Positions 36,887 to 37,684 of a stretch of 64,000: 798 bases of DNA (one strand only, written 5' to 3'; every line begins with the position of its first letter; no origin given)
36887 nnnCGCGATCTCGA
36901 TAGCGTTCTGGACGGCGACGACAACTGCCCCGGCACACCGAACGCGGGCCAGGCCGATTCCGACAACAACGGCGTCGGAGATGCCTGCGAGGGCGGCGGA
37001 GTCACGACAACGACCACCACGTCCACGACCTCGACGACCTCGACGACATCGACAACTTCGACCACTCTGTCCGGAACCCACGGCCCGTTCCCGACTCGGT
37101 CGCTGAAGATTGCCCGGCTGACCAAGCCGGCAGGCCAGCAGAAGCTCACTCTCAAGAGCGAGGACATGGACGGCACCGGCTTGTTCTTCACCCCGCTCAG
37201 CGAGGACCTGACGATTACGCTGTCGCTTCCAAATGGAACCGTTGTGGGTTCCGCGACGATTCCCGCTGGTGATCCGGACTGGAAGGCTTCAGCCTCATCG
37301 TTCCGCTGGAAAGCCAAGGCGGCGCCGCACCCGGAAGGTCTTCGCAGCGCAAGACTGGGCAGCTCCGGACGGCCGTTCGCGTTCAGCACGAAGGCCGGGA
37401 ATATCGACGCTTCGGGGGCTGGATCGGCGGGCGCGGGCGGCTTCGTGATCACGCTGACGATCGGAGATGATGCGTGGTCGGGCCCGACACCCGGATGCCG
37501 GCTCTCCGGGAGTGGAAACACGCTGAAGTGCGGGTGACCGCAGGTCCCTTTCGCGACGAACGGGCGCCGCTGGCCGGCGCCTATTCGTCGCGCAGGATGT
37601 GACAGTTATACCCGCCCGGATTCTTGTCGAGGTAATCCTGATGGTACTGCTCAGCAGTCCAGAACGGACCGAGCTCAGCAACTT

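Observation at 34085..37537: A 1150 aa secreted fusion of a YVTN beta-propeller, a di-heme cytochrome c, TSP3 repeats and a poly-Thr linker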

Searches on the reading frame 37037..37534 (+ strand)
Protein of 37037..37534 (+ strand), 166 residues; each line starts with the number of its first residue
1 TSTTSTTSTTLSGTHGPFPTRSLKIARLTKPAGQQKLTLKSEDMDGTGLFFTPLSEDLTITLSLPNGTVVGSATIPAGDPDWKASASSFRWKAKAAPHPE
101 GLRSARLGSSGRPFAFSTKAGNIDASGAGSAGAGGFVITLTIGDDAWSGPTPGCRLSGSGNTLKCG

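Call 12: find_homologous_proteins(query=window:37037-37534:+, max_evalue=0.001)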
Query window:37037-37534:+ (166 aa): 3 proteins with E <= 0.001 among 2401 candidates.
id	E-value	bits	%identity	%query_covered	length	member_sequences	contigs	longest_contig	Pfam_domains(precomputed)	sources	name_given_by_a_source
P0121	8.9e-70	252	74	94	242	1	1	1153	-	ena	-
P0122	7.9e-54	200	60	90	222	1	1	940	PF02412.24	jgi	jgi:hypothetical protein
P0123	9.7e-18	82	77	31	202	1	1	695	-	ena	-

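Call 22: search_protein_families(library=pfam, proteins=[window:37037-37534:+], max_evalue=0.1)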
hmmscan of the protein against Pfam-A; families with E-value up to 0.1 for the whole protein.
window:37037-37534:+ (166 aa): 0 families

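Call 45: predict_structure(alignment_id=A3)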
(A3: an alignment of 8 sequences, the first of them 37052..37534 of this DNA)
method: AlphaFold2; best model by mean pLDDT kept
length: 161 residues; sequences in the alignment: 8
mean_pLDDT: 70.1   pTM: 0.67
mean pLDDT of the five models: 70.1, 69.5, 53.9, 43.1, 43.0
residues with pLDDT >= 90: 0; 70-90: 93; 50-70: 60; < 50: 8
segments of 3 or more residues with pLDDT < 50: 1-7
pLDDT, mean of each block of 10 residues (from residue 1): 46 78 72 70 66 82 79 76 69 60 59 57 60 82 84 82 81
secondary structure, 60 per line:
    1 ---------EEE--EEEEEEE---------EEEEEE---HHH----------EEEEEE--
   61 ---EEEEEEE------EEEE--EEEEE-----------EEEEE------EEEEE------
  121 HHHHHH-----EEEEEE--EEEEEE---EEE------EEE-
elements in order: E10-12 E15-21 E31-36 E53-58 E64-70 E77-80 E83-87 E99-103 E110-114 H121-126 E132-137 E140-145 E149-151 E158-160

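Call 49: fold_search(model_id=the predicted structure, library=pdb)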
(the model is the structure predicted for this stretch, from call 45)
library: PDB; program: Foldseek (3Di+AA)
matches with E <= 10: 1446; with E <= 0.001: 0
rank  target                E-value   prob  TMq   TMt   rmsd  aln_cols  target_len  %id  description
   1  5m5p_C                5.8e-02  0.57  0.29  0.04   8.2       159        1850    7  S. cerevisiae spliceosomal helicase Brr2 (271-end) in complex with the Jab/MPN domain of S. cerevisiae Prp8 (released 2016-12-07)
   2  7os2_B                8.1e-02  0.13  0.19  0.03  13.5       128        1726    8  Cryo-EM structure of Brr2 in complex with Jab1/MPN and C9ORF78 (released 2022-02-23)
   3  6byi_A                9.0e-02  0.41  0.28  0.08   7.6       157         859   14  Crystal structure of the acid-base mutant (E477A) of the GH2 exo-beta-mannanase from Xanthomonas axonopodis pv. citri (released 2018-07-18)
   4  6byg_A                9.0e-02  0.38  0.28  0.08   7.8       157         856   14  Crystal structure of the nucleophile mutant (E575A) of the GH2 exo-beta-mannanase from Xanthomonas axonopodis pv. citr (released 2018-07-18)
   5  6byg_B                9.0e-02  0.33  0.26  0.08   7.8       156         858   15  Crystal structure of the nucleophile mutant (E575A) of the GH2 exo-beta-mannanase from Xanthomonas axonopodis pv. citr (released 2018-07-18)
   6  3fn9_D                9.5e-02  0.69  0.32  0.10   7.0       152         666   11  Crystal structure of putative beta-galactosidase from bacteroides fragilis (released 2009-01-13)
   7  6d8g_B                9.5e-02  0.60  0.31  0.08   6.9       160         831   12  D341A D367A calcium binding mutant of Bacteroides uniformis beta-glucuronidase 2 (released 2018-10-17)
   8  3fn9_A                1.0e-01  0.66  0.31  0.09   9.3       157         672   12  Crystal structure of putative beta-galactosidase from bacteroides fragilis (released 2009-01-13)
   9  6byc                  1.0e-01  0.35  0.27  0.08   7.7       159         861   15  Crystal structure of the GH2 exo-beta-mannanase from Xanthomonas axonopodis pv. citri (released 2018-07-18)
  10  9cpt_H                1.0e-01  0.21  0.26  0.21  11.0       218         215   10  Crystal structure of SARS-CoV-2 receptor binding domain in complex with antibodies M22-92 and CC12.3 (released 2025-06-25)
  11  6eca_A                1.1e-01  0.66  0.27  0.09   7.3       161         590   12  Lactobacillus rhamnosus Beta-glucuronidase (released 2019-02-13)
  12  6sd0_A                1.1e-01  0.38  0.26  0.06   9.1       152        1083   16  Structure of beta-galactosidase from Thermotoga maritima. (released 2020-01-15)
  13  7ps5_H                1.1e-01  0.38  0.29  0.23   8.7       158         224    9  Crystal structure of the receptor binding domain of SARS-CoV-2 beta variant spike glycoprotein in complex with Beta-47 (released 2021-12-15)
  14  6bye_A                1.2e-01  0.21  0.24  0.07   9.2       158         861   17  Crystal structure of the GH2 exo-beta-mannanase from Xanthomonas axonopodis pv. citri in complex with mannose (released 2018-07-18)
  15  8e72_B                1.2e-01  0.66  0.28  0.10   6.9       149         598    7  Treponema lecithinolyticum beta-glucuronidase in complex with a ciprofloxacin-glucuronide conjugate (released 2023-06-21)
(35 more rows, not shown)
